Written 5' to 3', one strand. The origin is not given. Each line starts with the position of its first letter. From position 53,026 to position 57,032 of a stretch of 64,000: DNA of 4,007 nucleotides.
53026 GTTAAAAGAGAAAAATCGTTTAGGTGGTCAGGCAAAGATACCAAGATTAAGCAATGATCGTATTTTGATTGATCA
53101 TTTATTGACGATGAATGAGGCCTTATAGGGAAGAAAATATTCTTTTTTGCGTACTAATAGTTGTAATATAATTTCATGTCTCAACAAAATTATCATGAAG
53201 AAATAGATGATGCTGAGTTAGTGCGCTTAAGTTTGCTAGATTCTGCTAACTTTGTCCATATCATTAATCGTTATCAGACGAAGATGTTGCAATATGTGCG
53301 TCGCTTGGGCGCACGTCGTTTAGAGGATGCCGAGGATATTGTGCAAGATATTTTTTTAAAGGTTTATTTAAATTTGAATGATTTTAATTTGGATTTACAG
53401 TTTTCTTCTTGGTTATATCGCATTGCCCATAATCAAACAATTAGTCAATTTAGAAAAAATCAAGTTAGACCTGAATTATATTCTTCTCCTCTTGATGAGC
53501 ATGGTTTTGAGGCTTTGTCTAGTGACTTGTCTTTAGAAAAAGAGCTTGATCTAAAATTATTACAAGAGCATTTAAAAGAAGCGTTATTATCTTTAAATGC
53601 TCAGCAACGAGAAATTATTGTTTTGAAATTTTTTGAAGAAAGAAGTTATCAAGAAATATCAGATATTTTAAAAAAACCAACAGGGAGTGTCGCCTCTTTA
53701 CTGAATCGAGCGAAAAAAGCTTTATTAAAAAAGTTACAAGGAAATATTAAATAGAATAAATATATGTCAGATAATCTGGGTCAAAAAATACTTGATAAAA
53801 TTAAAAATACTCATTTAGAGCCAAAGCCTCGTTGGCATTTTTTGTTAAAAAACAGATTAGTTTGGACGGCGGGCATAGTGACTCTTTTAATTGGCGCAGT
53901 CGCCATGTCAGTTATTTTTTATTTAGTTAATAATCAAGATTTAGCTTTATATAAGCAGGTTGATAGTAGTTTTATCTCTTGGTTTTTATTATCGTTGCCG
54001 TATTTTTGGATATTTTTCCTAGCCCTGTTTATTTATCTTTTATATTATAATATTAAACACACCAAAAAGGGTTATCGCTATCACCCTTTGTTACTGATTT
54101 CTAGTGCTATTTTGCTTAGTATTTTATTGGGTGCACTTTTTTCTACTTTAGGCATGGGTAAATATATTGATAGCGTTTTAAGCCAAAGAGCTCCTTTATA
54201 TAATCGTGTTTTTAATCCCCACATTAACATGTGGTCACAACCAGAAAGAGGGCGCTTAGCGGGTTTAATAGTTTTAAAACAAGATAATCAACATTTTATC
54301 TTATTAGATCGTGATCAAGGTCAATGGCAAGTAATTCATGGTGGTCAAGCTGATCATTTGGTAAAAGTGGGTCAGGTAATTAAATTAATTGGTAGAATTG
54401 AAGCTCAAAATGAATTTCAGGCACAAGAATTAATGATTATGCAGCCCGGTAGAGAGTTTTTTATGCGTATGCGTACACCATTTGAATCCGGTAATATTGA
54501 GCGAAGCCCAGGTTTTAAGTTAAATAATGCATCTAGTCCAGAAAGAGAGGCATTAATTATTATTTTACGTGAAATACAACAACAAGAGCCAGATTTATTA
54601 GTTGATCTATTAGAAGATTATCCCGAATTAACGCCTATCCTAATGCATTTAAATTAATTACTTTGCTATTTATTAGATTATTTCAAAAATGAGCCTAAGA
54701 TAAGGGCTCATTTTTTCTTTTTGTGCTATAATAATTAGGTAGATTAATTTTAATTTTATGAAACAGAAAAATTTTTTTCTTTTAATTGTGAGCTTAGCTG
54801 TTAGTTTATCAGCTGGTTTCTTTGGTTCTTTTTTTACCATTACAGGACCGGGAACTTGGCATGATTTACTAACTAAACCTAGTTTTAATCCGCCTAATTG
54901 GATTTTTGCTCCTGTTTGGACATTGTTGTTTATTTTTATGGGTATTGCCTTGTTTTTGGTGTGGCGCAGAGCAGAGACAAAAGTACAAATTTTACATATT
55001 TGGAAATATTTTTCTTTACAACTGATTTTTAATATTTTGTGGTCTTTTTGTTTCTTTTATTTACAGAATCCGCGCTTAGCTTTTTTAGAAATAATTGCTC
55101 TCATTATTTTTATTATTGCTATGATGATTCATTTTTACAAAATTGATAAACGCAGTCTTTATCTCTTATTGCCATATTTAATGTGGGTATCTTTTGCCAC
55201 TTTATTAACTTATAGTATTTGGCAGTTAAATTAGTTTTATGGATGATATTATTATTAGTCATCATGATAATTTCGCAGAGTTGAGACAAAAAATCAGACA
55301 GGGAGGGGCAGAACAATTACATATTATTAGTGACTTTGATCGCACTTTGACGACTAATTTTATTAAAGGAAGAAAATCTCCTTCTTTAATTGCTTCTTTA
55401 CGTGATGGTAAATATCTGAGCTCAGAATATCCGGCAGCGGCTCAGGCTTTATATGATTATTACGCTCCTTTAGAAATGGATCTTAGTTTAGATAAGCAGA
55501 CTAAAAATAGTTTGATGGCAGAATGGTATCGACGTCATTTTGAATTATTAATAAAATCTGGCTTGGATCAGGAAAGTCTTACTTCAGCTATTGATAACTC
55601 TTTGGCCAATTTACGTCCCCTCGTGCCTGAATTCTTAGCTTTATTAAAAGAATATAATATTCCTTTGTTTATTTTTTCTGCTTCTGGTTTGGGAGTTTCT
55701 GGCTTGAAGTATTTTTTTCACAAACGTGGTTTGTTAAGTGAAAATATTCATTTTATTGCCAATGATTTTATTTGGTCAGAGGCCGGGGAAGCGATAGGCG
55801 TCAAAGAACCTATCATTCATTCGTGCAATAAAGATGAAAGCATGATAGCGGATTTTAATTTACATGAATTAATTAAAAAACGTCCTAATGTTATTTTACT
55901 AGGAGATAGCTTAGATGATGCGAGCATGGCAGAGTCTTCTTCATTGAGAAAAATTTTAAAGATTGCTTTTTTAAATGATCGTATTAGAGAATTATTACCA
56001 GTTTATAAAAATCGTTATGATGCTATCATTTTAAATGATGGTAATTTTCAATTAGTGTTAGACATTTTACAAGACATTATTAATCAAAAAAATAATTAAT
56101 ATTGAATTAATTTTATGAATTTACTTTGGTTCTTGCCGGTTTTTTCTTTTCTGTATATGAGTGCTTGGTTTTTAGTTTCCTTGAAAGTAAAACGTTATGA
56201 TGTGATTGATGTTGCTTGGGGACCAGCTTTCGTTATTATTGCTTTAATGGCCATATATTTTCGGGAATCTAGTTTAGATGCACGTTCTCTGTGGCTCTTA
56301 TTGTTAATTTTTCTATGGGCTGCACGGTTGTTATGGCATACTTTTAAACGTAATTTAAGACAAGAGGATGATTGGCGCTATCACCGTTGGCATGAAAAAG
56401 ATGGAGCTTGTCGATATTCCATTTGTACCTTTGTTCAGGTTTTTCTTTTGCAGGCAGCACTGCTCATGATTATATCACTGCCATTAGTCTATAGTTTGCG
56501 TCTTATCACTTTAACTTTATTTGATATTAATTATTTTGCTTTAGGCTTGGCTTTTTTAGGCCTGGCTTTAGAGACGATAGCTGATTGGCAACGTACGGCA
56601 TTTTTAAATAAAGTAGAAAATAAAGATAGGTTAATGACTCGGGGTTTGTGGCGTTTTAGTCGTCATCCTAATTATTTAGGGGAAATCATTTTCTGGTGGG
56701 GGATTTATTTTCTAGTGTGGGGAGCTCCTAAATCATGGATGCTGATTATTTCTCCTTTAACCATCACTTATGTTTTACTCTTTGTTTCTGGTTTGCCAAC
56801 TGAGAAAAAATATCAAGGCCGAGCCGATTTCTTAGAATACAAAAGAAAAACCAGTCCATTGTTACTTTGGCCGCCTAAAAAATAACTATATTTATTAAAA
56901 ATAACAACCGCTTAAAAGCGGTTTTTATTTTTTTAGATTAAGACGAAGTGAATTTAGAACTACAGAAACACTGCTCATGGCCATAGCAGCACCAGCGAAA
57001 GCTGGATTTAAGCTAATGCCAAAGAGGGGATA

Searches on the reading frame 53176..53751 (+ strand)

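Call 62: search_protein_families(library=pfam, proteins=[window:53176-53751:+], max_evalue=0.00001)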
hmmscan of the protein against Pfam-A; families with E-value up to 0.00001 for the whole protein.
window:53176-53751:+ (192 aa): 3 families
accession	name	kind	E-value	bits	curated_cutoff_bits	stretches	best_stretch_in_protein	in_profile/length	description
PF04542.20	Sigma70_r2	-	1e-14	54.5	24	1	30-96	2-69/71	Sigma-70 region 2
PF08281.18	Sigma70_r4_2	-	2.4e-13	49.9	25.7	1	133-183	4-54/54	Sigma-70, region 4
PF04545.22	Sigma70_r4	-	1.2e-09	38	24.1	1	136-183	1-48/50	Sigma-70, region 4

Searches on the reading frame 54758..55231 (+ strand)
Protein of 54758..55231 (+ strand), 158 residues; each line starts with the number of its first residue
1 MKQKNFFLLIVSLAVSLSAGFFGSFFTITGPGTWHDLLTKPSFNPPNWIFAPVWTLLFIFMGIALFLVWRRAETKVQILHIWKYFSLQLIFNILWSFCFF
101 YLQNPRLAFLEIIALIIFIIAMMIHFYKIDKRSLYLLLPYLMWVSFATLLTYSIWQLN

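Call 63: search_protein_families(library=pfam, proteins=[window:54758-55231:+], max_evalue=0.00001)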
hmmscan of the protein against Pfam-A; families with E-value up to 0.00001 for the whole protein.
window:54758-55231:+ (158 aa): 1 family
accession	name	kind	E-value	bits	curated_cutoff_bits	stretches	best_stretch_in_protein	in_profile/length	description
PF03073.20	TspO_MBR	-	5.2e-45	153.2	24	1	13-155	2-144/145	TspO/MBR family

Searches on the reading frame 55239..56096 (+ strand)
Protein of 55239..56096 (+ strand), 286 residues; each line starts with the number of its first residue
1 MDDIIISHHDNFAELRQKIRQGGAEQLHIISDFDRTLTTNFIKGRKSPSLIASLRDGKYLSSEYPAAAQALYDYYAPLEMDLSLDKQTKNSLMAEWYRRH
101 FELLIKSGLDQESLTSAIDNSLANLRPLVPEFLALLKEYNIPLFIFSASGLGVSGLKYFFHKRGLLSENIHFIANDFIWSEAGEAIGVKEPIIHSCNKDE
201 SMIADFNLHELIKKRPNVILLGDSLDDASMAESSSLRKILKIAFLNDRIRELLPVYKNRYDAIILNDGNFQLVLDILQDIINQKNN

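Call 63: search_protein_families(library=pfam, proteins=[window:55239-56096:+], max_evalue=0.00001)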
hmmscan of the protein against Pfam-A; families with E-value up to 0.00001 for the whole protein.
window:55239-56096:+ (286 aa): 1 family
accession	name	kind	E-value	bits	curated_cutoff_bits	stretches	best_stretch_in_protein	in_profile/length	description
PF05822.18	UMPH-1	-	5.1e-52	177.3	23.7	1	36-280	2-245/246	Pyrimidine 5'-nucleotidase (UMPH-1)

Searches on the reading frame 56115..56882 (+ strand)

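Call 63: search_protein_families(library=pfam, proteins=[window:56115-56882:+], max_evalue=0.00001)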
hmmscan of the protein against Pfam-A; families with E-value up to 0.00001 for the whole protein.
window:56115-56882:+ (256 aa): 2 families
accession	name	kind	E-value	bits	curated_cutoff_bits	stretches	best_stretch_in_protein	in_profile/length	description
PF06966.17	DUF1295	-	2e-57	194.8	20.4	1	18-246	1-235/235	Protein of unknown function (DUF1295)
PF04191.18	PEMT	-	8.5e-07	29.8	25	1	162-226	29-95/105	Phospholipid methyltransferase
